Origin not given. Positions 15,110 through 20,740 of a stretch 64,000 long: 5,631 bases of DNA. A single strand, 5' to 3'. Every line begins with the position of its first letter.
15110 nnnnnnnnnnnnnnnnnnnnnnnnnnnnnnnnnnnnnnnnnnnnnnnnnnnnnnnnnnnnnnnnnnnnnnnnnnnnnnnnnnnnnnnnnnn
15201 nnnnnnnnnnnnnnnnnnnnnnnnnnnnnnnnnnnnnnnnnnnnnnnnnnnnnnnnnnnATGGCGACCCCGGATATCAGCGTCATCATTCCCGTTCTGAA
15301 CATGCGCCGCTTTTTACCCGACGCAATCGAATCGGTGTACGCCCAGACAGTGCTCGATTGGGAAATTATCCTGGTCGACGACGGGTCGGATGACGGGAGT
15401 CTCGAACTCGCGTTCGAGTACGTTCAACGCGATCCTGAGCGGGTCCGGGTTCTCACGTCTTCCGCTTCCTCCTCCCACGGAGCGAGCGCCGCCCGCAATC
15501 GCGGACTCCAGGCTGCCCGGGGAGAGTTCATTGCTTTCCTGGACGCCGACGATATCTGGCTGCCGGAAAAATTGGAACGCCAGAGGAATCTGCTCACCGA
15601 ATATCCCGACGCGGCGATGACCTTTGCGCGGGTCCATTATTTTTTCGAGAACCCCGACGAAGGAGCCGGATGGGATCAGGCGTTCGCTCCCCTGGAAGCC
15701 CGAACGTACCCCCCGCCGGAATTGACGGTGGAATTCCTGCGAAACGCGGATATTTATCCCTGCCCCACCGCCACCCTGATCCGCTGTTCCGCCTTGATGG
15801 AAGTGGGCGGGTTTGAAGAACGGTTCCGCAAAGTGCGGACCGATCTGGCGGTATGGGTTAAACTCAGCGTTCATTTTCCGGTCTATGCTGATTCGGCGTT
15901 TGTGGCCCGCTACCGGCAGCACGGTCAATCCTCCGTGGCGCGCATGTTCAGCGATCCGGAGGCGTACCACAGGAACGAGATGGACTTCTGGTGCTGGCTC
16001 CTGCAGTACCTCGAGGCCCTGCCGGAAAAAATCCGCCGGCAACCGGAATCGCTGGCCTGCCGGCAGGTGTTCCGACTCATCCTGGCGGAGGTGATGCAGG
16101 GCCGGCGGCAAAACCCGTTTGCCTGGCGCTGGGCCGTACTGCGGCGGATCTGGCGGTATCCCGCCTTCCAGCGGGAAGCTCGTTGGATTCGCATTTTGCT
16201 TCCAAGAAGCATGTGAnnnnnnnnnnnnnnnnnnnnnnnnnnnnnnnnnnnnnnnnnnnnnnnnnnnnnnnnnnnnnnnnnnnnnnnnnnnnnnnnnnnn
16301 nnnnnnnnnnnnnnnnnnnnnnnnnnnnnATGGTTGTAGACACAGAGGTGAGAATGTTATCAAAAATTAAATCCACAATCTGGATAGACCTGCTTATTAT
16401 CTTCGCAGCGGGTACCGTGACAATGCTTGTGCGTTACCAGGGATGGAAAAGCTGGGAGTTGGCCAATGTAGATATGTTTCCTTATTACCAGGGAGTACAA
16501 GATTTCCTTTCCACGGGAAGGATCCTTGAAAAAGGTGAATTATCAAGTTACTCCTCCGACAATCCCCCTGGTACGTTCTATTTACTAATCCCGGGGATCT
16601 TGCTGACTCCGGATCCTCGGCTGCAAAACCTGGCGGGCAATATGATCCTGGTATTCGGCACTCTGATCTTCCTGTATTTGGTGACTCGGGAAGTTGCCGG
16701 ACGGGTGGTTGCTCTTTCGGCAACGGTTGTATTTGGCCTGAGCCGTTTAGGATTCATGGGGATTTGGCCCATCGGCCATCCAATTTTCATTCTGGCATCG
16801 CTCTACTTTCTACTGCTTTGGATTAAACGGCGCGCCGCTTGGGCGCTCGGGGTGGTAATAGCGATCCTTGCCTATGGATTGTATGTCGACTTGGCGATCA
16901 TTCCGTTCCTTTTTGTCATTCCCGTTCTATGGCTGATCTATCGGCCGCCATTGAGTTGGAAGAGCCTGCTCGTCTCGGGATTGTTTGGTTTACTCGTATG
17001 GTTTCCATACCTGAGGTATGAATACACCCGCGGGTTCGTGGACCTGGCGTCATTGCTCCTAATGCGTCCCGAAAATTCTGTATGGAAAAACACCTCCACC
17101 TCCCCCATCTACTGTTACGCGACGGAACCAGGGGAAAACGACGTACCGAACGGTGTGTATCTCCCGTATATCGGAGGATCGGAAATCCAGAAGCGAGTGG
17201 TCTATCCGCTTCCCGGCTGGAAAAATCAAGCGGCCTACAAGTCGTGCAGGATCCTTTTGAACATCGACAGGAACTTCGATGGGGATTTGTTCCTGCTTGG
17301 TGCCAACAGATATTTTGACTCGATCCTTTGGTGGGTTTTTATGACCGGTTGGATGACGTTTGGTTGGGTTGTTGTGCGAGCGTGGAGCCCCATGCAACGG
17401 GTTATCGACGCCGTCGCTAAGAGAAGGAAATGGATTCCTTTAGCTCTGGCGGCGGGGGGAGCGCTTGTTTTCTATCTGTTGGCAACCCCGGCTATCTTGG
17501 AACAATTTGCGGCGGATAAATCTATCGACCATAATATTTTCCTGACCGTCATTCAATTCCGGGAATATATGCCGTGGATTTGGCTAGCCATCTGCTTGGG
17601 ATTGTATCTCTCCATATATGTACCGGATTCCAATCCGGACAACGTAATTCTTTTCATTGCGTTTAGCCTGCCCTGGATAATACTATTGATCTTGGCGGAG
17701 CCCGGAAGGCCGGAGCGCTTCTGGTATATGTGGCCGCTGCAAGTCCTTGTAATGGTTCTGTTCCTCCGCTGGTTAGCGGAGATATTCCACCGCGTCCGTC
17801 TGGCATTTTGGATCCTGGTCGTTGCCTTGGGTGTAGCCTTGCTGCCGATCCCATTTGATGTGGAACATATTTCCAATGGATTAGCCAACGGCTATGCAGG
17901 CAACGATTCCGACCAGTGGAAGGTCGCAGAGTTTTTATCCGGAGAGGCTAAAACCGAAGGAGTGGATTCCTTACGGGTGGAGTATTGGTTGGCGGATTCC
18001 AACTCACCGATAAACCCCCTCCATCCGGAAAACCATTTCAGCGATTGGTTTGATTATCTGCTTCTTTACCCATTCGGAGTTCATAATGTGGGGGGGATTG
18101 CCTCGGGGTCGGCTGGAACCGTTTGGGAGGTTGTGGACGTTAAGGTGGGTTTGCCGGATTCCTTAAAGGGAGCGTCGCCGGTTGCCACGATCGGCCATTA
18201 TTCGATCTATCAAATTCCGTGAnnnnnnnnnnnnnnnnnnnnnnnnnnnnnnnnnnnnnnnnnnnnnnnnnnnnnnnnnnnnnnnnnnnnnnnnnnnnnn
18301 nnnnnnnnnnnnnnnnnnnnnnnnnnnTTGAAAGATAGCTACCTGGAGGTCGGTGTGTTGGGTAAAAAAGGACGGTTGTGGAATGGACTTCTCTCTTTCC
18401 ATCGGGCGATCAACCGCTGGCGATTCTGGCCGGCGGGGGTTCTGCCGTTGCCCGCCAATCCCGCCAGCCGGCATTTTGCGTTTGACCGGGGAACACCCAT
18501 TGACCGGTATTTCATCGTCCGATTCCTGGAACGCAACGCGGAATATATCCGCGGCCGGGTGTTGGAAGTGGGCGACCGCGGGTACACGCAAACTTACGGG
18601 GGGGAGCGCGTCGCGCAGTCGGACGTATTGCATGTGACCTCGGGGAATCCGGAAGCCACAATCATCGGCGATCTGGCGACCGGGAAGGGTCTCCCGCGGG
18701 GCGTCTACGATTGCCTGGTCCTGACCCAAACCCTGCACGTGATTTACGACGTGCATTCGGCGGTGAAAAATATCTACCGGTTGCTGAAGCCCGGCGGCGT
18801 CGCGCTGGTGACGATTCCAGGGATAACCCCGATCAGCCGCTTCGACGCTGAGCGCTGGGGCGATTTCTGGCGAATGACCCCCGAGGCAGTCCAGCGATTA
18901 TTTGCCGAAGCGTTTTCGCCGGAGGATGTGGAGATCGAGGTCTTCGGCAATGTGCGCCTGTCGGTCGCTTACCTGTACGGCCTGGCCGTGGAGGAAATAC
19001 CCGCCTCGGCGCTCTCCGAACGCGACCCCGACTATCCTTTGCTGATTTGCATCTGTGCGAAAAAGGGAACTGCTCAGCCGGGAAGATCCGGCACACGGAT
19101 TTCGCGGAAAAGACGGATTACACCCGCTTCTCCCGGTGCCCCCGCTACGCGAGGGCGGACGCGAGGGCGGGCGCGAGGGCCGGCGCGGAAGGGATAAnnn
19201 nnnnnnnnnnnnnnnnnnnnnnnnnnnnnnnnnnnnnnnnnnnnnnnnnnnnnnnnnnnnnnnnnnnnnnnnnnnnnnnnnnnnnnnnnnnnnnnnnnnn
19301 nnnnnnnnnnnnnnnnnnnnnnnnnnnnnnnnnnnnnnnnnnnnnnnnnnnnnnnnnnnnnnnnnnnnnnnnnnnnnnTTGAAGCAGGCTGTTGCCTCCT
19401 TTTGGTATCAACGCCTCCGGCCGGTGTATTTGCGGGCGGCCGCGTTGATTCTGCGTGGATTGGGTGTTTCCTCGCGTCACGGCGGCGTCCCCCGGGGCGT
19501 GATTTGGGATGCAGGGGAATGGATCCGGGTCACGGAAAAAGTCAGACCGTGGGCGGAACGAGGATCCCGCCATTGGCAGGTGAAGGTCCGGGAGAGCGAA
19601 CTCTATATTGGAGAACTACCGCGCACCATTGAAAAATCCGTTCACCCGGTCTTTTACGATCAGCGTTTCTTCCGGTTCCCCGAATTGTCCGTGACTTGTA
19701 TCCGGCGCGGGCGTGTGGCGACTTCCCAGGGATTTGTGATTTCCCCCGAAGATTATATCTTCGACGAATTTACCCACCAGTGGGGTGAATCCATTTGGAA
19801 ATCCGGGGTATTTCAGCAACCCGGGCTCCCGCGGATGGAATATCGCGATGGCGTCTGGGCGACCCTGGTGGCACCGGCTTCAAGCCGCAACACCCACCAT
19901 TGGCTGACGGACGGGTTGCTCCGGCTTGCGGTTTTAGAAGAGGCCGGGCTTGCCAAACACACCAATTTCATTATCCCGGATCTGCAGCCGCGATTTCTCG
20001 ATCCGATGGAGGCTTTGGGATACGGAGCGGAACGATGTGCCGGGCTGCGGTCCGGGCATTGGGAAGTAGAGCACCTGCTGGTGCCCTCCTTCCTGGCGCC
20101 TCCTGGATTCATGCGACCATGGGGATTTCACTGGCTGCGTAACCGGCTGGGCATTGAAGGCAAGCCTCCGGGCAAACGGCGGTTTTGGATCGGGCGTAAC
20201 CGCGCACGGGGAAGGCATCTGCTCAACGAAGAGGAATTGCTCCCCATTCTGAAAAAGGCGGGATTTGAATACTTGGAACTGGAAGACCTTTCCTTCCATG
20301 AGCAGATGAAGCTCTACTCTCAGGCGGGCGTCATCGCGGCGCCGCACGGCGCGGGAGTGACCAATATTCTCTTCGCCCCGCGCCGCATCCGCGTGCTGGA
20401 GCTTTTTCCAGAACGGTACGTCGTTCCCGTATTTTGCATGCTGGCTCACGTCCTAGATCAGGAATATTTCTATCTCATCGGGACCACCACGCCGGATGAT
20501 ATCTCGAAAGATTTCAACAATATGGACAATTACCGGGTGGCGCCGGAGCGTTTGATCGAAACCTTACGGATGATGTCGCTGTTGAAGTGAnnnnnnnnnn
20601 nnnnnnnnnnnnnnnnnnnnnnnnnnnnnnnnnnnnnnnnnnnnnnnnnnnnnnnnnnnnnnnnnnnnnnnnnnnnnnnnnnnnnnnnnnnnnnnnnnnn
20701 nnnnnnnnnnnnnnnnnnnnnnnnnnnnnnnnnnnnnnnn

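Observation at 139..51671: A ~51-kb unidirectional glycan-assembly supercluster pairs a Wzm/Wzt ABC exporter with eight GT-C-like polytopic membrane proteins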

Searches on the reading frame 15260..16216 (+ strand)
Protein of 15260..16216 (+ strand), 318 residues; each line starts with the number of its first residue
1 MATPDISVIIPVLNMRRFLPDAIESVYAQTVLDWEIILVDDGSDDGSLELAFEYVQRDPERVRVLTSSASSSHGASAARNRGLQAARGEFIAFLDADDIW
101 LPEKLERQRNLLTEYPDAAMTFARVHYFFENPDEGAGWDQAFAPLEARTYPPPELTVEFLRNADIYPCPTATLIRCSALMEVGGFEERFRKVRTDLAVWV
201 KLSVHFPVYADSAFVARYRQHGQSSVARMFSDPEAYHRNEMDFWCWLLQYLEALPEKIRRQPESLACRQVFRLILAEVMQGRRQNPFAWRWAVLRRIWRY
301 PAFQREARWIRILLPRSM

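Call 5: search_protein_families(library=pfam, proteins=[window:15260-16216:+], max_evalue=0.01)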
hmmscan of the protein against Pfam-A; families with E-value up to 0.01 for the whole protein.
window:15260-16216:+ (318 aa): 4 families
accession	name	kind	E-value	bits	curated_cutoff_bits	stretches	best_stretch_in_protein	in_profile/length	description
PF00535.33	Glycos_transf_2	-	5.2e-34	118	23.3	1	7-182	1-167/168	Glycosyl transferase family 2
PF10111.15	Glyco_tranf_2_2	-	2.7e-16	60.3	27.3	1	7-221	1-218/276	Glycosyltransferase like family 2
PF13641.12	Glyco_tranf_2_3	-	4.5e-13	50.2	27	1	4-201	1-193/230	Glycosyltransferase like family 2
PF13704.12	Glyco_tranf_2_4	-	0.0063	17.4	27.5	0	35-100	21-84/98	Glycosyl transferase family 2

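Call 20: search_protein_families(library=ncbifam, proteins=[window:15260-16216:+], max_evalue=0.001)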
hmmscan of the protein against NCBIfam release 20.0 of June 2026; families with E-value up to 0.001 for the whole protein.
window:15260-16216:+ (318 aa): 22 families
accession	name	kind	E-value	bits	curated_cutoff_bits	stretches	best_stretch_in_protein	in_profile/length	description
NF047683.1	TeichurnBiosyTuaG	equivalog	1.6e-31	109.9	400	1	3-224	5-209/252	teichuronic acid biosynthesis protein TuaG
NF007482.0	PRK10073.1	equivalog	1.1e-24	87.1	423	1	3-107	5-105/334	glycosyltransferase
NF053739.1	GlytfEpsEBac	equivalog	1.5e-24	86.4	450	1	4-135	1-130/265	glycosyltransferase EpsE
NF041875.1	EPS_EpsD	equivalog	3e-20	72.9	370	1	6-258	1-245/325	exopolysaccharide biosynthesis glycosyltransferase EpsD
TIGR03965.1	mycofact_glyco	equivalog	1.9e-18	66.6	280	1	3-190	73-252/467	mycofactocin biosynthesis glycosyltransferase MftF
NF050050.1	ProtGlycPglI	equivalog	1.5e-17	64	500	1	4-106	2-102/306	GalNAc(5)-diNAcBac-PP-undecaprenol beta-1,3-glucosyltransferase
NF038302.1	EPS_HpsE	equivalog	5.7e-16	58.4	300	1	5-132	2-132/307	hormogonium polysaccharide biosynthesis glycosyltransferase HpsE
TIGR04017.1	WcaA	equivalog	3.1e-13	50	495.75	1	3-106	4-104/279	colanic acid biosynthesis glycosyltransferase WcaA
NF007453.0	PRK10018.1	equivalog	3.5e-13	49.9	382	1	3-106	5-105/280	colanic acid biosynthesis glycosyltransferase WcaA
TIGR04283.1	glyco_like_mftF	equivalog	8.1e-12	45.2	182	1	6-108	1-92/221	TIGR04283 family arsenosugar biosynthesis glycosyltransferase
NF041394.1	GtaseAglG_Halo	equivalog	1.2e-10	41.2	440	1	6-106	3-101/304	glucosyl-dolichyl phosphate glucuronosyltransferase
TIGR03937.1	PgaC_IcaA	equivalog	1.2e-10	41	422.3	1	3-99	44-137/407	poly-beta-1,6-N-acetyl-D-glucosamine synthase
NF007986.1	PRK10714.1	equivalog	8.2e-10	38.2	529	1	5-108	7-111/316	undecaprenyl-phosphate 4-deoxy-4-formamido-L-arabinose transferase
NF038299.1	EPS_HpsN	equivalog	2.9e-08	33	425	1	4-118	1-112/317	hormogonium polysaccharide biosynthesis glycosyltransferase HpsN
TIGR03111.1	glyc2_xrt_Gpos1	hypoth_equivalog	7.5e-08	31.6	363.95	1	3-103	48-147/439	TIGR03111 family XrtG-associated glycosyltransferase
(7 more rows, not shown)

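Call 52: search_solved_structures(query=window:15260-16216:+, max_evalue=0.001)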
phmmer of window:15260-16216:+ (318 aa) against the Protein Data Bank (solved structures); distinct sequences matched with E-value up to 0.001: 26.
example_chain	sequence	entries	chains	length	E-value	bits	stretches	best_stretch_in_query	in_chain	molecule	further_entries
2z87_A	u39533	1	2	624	4.8e-19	72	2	3-106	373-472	Chondroitin synthase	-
2z86_A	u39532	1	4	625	4.8e-19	72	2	3-106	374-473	Chondroitin synthase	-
5hea_A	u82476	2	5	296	9.2e-15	58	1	6-106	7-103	Putative glycosyltransferase (GalT1)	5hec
3bcv_A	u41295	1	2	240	3.8e-14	55.9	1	3-115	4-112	Putative glycosyltransferase protein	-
8vh7_A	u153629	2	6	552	1.5e-11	47.4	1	2-114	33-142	Heparosan synthase B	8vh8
8viw_A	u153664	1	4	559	1.5e-11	47.4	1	2-114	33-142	Heparosan synthase B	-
1h7l_A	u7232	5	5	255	1.9e-09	40.4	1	4-132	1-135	SPORE COAT POLYSACCHARIDE BIOSYNTHESIS PROTEIN SPSA | PROTEIN (SPORE COAT POLYSACCHARIDE BIOSYNTHESIS PROTEIN SPSA)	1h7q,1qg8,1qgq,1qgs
6p61_A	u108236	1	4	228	2.1e-09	40.3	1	3-103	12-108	Glycosyltransferase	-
9jma_A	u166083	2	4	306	3.4e-09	39.6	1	6-113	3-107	GalNAc(5)-diNAcBac-PP-undecaprenol beta-1,3-glucosyltransferase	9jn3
5tze_C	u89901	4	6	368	5.5e-09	39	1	6-114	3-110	Glycosyl transferase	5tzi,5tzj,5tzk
5tz8_A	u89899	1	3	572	1.7e-08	37.3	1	6-114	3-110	Glycosyl transferase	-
6h1j_A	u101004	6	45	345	2e-08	37.2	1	5-107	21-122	Probable ss-1,3-N-acetylglucosaminyltransferase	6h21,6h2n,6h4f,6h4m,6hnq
9bhc_C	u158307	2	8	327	2.3e-08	36.9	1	5-107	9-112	Undecaprenyl-phosphate 4-deoxy-4-formamido-L-arabinose transferase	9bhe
8vxh_A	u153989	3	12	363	2.9e-08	36.6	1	5-107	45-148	Undecaprenyl-phosphate 4-deoxy-4-formamido-L-arabinose transferase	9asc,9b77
9omj_A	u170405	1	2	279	2.1e-07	33.8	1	5-106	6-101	Glycosyltransferase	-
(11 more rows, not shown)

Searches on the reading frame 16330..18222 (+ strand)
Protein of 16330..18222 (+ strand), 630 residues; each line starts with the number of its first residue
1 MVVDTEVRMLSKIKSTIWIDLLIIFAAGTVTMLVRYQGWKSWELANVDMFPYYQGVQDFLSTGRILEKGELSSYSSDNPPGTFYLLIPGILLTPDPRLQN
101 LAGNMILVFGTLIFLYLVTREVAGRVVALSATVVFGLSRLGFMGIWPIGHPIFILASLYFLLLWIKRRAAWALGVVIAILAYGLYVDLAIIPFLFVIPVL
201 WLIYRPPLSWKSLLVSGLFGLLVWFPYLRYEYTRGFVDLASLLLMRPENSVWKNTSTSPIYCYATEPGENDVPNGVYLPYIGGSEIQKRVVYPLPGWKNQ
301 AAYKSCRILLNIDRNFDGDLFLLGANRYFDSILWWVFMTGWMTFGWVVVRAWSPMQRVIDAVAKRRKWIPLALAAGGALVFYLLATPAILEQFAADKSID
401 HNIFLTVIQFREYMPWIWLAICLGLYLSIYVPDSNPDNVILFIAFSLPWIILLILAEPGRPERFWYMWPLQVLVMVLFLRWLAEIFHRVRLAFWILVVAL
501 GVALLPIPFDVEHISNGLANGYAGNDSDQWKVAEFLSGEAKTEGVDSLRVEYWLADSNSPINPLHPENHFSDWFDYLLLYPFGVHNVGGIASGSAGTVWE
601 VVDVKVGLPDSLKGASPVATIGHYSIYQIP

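Call 5: search_protein_families(library=pfam, proteins=[window:16330-18222:+], max_evalue=0.01)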
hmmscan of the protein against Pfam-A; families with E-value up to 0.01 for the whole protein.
window:16330-18222:+ (630 aa): 0 families

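Call 11: search_protein_families(library=ncbifam, proteins=[window:16330-18222:+], max_evalue=0.1)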
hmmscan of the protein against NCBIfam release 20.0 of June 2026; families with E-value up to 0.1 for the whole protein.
window:16330-18222:+ (630 aa): 0 families

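Call 33: find_related_loci(query=A3, collection=genome_contigs, flank=10000)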
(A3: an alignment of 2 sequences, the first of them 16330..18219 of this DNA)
Query A3 (630 aa) in genome_contigs; peptide patterns used: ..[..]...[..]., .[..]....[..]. (x = any residue, [..] = any of these).
116 stretches matched a pattern; 21 encode a relative of the query (tblastn E <= 1e-3); 20 distinct loci.
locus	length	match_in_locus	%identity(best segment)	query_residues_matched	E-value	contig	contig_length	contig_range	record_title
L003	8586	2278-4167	90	1-630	0e+0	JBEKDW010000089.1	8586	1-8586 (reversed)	MAG: Anaerolineales bacterium isolate SPRUCE 192 SPRUCE_192_89, whole genome shotgun sequence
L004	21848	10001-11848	57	14-629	0e+0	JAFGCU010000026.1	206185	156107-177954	MAG: Anaerolineales bacterium isolate Zod_Metabat.1134 k87_2833438, whole genome shotgun sequence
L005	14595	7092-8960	48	11-630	0e+0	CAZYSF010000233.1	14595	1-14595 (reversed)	MAG TPA_asm: uncultured Anaerolineales bacterium isolate binchicken_co216_32 genome assembly, contig: k141_2289027, whol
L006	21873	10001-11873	74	8-630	9e-165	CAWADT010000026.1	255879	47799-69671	MAG: uncultured Chloroflexia bacterium isolate MFD03726.bin.1.194 genome assembly, contig: contig_69360, whole genome sh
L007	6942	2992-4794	35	36-628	1e-107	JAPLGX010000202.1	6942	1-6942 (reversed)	MAG: Chloroflexota bacterium isolate LacPavin_0920_SED5_MAG_65_9 LacPavin_0920_SED5_scaffold_2986221, whole genome shotg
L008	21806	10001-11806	36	35-627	9e-106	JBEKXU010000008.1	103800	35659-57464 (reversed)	MAG: Anaerolineales bacterium isolate SPRUCE 659 SPRUCE_659_8, whole genome shotgun sequence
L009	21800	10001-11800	37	31-628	6e-132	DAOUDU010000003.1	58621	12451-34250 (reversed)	MAG TPA_asm: Anaerolineales bacterium isolate N14_58 1371, whole genome shotgun sequence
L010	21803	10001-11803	34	36-628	3e-103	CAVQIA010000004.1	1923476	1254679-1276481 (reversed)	MAG: uncultured Chloroflexia bacterium isolate MFD10007.bin.1.28 genome assembly, contig: contig_12285, whole genome sho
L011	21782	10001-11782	32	11-603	5e-90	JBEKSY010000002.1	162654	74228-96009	MAG: Anaerolineales bacterium isolate SPRUCE 545 SPRUCE_545_2, whole genome shotgun sequence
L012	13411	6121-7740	32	4-543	4e-75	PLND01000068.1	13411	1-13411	MAG: Anaerolineae bacterium isolate fen_1073 73.20120800_E2D.54_contig_3669, whole genome shotgun sequence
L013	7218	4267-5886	32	4-543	1e-73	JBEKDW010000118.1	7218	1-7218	MAG: Anaerolineales bacterium isolate SPRUCE 192 SPRUCE_192_118, whole genome shotgun sequence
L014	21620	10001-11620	31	4-543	3e-72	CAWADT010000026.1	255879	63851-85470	MAG: uncultured Chloroflexia bacterium isolate MFD03726.bin.1.194 genome assembly, contig: contig_69360, whole genome sh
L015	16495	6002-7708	31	24-570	5e-69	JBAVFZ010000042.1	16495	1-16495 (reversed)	MAG: Anaerolineales bacterium isolate MFD06967_ilm_asm_bin4 k127_960, whole genome shotgun sequence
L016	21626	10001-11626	33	6-550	5e-77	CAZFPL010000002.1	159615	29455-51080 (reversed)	MAG TPA_asm: uncultured Anaerolineales bacterium isolate binchicken_co33_397 genome assembly, contig: NODE_30_length_159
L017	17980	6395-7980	37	10-543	2e-59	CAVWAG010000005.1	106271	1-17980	MAG: uncultured Chloroflexia bacterium isolate MFD03726.bin.2.102 genome assembly, contig: contig_38846, whole genome sh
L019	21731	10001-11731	27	46-628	7e-33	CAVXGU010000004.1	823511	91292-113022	MAG: uncultured Acidobacteriota bacterium isolate MFD02416.bin.1.281 genome assembly, contig: contig_70963, whole genome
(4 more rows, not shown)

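Call 56: search_protein_families(library=pfam, max_evalue=0.1, proteins=[window:16354-18219:+])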
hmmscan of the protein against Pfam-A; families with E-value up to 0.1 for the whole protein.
seq(622 aa): 0 families

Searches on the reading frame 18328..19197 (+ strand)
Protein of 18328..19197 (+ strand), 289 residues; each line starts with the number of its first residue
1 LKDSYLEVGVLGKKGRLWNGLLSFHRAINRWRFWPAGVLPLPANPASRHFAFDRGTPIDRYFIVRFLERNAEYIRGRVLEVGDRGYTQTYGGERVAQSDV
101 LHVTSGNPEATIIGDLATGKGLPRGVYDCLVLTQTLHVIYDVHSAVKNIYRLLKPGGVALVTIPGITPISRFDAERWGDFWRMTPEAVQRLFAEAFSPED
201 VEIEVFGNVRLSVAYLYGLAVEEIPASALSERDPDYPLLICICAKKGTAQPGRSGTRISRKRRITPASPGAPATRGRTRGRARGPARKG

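Call 5: search_protein_families(library=pfam, proteins=[window:18328-19197:+], max_evalue=0.01)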
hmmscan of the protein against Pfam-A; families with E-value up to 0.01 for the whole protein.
window:18328-19197:+ (289 aa): 3 families
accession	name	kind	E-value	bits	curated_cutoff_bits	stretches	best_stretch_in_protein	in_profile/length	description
PF13489.12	Methyltransf_23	-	1.9e-07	31.4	27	1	123-184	78-135/164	Methyltransferase domain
PF08241.18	Methyltransf_11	-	1.6e-06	29.1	21.2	1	114-160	49-94/95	Methyltransferase domain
PF08242.18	Methyltransf_12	-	3.7e-05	24.8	30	1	119-158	64-97/98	Methyltransferase domain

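Call 72: search_protein_families(library=ncbifam, proteins=[window:18328-19197:+], max_evalue=0.00001)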
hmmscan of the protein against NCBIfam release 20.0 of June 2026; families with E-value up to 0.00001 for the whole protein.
window:18328-19197:+ (289 aa): 0 families

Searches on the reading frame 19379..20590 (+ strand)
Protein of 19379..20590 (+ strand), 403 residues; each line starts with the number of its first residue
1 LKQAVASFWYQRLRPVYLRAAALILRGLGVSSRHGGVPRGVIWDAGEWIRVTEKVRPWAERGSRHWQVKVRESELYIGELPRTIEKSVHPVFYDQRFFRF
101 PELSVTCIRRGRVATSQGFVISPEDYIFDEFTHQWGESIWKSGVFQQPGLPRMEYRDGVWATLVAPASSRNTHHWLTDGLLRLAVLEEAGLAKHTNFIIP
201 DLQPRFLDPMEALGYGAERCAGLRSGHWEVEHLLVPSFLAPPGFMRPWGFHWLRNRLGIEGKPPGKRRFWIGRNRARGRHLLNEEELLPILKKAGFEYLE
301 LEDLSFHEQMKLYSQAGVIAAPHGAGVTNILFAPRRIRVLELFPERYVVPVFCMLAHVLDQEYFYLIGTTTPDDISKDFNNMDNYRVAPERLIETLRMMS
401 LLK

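Call 5: search_protein_families(library=pfam, proteins=[window:19379-20590:+], max_evalue=0.01)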
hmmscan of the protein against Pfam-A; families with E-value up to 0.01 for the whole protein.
window:19379-20590:+ (403 aa): 1 family
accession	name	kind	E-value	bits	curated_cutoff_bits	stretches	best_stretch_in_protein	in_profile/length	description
PF04577.19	Glyco_transf_61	-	1.5e-23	84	27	1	174-339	3-136/137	Glycosyltransferase 61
